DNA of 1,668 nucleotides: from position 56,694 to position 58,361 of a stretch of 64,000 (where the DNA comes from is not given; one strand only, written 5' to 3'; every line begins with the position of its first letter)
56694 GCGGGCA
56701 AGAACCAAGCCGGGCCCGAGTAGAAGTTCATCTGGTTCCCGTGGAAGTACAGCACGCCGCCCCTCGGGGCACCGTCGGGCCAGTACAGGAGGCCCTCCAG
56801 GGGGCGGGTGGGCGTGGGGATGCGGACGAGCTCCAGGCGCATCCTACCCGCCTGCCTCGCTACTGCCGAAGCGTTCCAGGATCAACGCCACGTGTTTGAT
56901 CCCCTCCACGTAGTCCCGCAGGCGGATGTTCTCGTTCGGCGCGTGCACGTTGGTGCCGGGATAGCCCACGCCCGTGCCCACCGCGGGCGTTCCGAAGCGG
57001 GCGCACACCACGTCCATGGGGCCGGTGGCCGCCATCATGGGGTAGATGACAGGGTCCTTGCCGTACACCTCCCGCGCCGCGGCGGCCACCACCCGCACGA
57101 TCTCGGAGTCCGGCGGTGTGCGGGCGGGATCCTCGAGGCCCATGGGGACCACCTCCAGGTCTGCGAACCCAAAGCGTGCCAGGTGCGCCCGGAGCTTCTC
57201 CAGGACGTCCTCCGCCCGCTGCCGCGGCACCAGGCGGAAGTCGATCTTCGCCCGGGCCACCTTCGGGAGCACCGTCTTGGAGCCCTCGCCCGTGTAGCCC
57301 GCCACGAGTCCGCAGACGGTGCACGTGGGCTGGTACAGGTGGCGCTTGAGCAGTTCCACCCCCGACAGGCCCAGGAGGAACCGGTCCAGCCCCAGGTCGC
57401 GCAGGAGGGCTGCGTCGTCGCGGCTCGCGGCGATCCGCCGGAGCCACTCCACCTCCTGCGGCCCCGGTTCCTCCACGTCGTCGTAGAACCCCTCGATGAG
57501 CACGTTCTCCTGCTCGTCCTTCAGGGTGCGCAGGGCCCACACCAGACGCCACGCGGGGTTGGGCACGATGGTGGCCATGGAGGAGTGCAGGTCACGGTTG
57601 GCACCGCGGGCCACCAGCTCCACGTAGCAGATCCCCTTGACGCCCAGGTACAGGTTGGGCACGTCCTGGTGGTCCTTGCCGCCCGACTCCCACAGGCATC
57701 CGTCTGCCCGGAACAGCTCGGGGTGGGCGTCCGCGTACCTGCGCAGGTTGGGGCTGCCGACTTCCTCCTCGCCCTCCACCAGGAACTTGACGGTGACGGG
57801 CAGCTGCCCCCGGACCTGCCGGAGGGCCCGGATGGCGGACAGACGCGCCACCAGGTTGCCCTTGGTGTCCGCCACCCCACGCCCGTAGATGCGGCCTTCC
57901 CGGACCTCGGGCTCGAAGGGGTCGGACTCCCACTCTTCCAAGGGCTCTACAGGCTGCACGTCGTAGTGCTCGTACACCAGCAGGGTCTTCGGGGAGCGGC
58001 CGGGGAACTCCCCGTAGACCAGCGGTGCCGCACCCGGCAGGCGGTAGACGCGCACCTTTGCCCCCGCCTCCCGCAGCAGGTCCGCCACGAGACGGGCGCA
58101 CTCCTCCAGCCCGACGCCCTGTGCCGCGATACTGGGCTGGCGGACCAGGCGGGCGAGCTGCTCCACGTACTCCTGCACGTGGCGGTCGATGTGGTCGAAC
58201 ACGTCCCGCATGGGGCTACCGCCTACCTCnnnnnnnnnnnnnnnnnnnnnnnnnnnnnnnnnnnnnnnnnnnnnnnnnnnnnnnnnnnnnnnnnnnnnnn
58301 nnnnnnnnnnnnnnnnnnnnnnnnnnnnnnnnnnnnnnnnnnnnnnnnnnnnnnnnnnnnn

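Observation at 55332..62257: Compact minus-strand operon of poorly characterised genes: DUF1844 - enoyl-CoA hydratase - YyaL thioredoxin-domain protein - DUF309 - M20 peptidase - alpha/beta hydrolase - SAM methyltransferase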

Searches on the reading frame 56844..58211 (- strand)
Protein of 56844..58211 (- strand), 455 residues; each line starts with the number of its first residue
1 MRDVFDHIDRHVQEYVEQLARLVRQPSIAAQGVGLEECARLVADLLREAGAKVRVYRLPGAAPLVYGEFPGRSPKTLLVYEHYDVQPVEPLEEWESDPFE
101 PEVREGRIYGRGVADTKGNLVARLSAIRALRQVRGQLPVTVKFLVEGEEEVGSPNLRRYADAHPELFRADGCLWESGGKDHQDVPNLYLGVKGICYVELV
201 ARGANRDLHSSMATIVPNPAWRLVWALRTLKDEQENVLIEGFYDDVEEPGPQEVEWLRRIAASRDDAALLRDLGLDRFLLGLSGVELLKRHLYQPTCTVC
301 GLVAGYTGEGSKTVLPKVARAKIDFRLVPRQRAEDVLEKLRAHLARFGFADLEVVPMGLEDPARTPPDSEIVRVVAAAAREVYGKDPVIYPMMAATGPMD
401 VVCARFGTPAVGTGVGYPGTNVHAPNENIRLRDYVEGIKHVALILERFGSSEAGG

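Call 4: search_protein_families(library=pfam, proteins=[window:56844-58211:-], max_evalue=0.01)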
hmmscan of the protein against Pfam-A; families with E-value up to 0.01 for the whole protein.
window:56844-58211:- (455 aa): 2 families
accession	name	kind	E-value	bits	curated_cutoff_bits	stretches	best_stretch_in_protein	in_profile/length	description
PF01546.33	Peptidase_M20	-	3.7e-33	115.6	24.6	1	79-446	2-205/206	Peptidase family M20/M25/M40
PF07687.19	M20_dimer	-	9.6e-11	42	21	1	190-345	2-100/107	Peptidase dimerisation domain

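Call 6: find_encoding_contigs(protein=window:56844-58211:-, flank=10000, max_places=6)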
Protein window:56844-58211:- (455 aa): 1 contig read that carries it; 1 place shown.
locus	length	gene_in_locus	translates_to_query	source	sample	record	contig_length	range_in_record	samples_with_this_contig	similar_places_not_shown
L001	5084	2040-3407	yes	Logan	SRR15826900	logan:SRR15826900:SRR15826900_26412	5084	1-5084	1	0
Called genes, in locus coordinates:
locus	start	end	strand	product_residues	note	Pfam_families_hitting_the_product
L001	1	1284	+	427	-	?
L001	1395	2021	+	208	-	PF03745:DUF309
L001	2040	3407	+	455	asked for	PF01546:Peptidase_M20, PF07687:M20_dimer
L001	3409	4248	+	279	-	PF12146:Hydrolase_4, PF00561:Abhydrolase_1, PF12697:Abhydrolase_6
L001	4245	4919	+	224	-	PF13489:Methyltransf_23, PF03848:TehB (weak), PF13847:Methyltransf_31, PF08241:Methyltransf_11, PF08242:Methyltransf_12, PF13649:Methyltransf_25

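Call 8: search_protein_families(library=ncbifam, proteins=[window:56844-58211:-], max_evalue=0.001)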
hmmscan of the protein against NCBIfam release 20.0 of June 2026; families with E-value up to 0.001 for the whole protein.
window:56844-58211:- (455 aa): 46 families (the best 25 are shown)
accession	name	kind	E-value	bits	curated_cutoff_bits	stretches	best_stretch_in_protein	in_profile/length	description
NF005034.0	PRK06446.1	subfamily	8.2e-130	433.5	369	1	13-448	2-433/436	hypothetical protein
NF006053.0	PRK08201.1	equivalog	3.1e-89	300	441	1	2-446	3-451/458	dipeptidase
NF006579.0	PRK09104.1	subfamily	1.1e-82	278.5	327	1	2-449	7-463/465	hypothetical protein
NF005914.0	PRK07907.1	subfamily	3.5e-72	243.7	300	1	3-450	8-455/456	hypothetical protein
NF005478.0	PRK07079.1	subfamily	3.3e-45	154.9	330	1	47-449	55-455/469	hypothetical protein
NF006399.0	PRK08651.1-2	equivalog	2.6e-42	145.3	381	2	14-240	5-223/405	succinyl-diaminopimelate desuccinylase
TIGR01910.1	DapE-ArgE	subfamily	6.1e-38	131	217.6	2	16-217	1-199/373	ArgE/DapE family deacylase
NF010589.0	PRK13983.1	equivalog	4.8e-29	101.5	333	2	3-173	4-185/409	M20 family metallo-hydrolase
NF006400.0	PRK08651.1-3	equivalog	2.9e-26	92.2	374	2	11-203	8-206/410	succinyl-diaminopimelate desuccinylase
NF009557.0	PRK13009.1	equivalog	1.5e-22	80.3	284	1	14-151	4-136/377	succinyl-diaminopimelate desuccinylase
NF006596.0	PRK09133.1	subfamily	1.8e-22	79.5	349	1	20-448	45-470/474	hypothetical protein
NF005913.0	PRK07906.1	subfamily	3.6e-22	78.6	382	1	11-397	13-385/442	hypothetical protein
NF005306.0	PRK06837.1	subfamily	9.3e-22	77.4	376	1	65-173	86-193/427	ArgE/DapE family deacylase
NF004788.0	PRK06133.1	subfamily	1.5e-21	76.8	349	1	4-159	35-187/417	glutamate carboxypeptidase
NF006326.0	PRK08554.1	equivalog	6.7e-21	74.6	354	1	18-153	14-147/446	peptidase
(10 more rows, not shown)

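Call 46: search_solved_structures(query=window:56844-58211:-, max_evalue=1e-10)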
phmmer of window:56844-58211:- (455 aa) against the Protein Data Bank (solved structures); distinct sequences matched with E-value up to 1e-10: 17.
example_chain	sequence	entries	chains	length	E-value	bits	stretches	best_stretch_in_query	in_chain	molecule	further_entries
4mmo_A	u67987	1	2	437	4e-95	322.7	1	17-445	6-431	Sso-CP2 metallo-carboxypetidase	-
2pok_A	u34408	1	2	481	8.4e-79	268.9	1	9-442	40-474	Peptidase, M20/M25/M40 family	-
4ruh_A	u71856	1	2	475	4.3e-37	131.4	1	4-445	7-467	Cytosolic non-specific dipeptidase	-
2zof_A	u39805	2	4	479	4.5e-37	131.3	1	2-445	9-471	Cytosolic non-specific dipeptidase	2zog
3dlj_A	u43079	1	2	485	9.2e-36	127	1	3-443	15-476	Beta-Ala-His dipeptidase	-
4g1p_A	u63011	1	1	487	1e-27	100.5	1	63-451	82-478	Cys-Gly metallodipeptidase DUG1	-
3pfe_A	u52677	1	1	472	3.9e-18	68.9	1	50-436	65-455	Succinyl-diaminopimelate desuccinylase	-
8f8o_A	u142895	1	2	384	2.8e-12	49.6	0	21-151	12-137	Succinyl-diaminopimelate desuccinylase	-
7t1q_A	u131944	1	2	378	2.9e-12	49.5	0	21-151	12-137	Succinyl-diaminopimelate desuccinylase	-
1vgy_A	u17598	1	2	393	5e-12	48.8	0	19-130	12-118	succinyl-diaminopimelate desuccinylase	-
4o23_A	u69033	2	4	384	6.2e-12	48.4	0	19-130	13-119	Succinyl-diaminopimelate desuccinylase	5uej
4ppz_A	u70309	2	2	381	6.4e-12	48.4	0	19-130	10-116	Succinyl-diaminopimelate desuccinylase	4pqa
4h2k_A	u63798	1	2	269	2.5e-11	46.4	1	14-151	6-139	Succinyl-diaminopimelate desuccinylase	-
5vo3_A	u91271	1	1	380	4e-11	45.8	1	14-151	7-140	Succinyl-diaminopimelate desuccinylase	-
5xoy_A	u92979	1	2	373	4.1e-11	45.7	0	315-454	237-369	[LysW]-lysine hydrolase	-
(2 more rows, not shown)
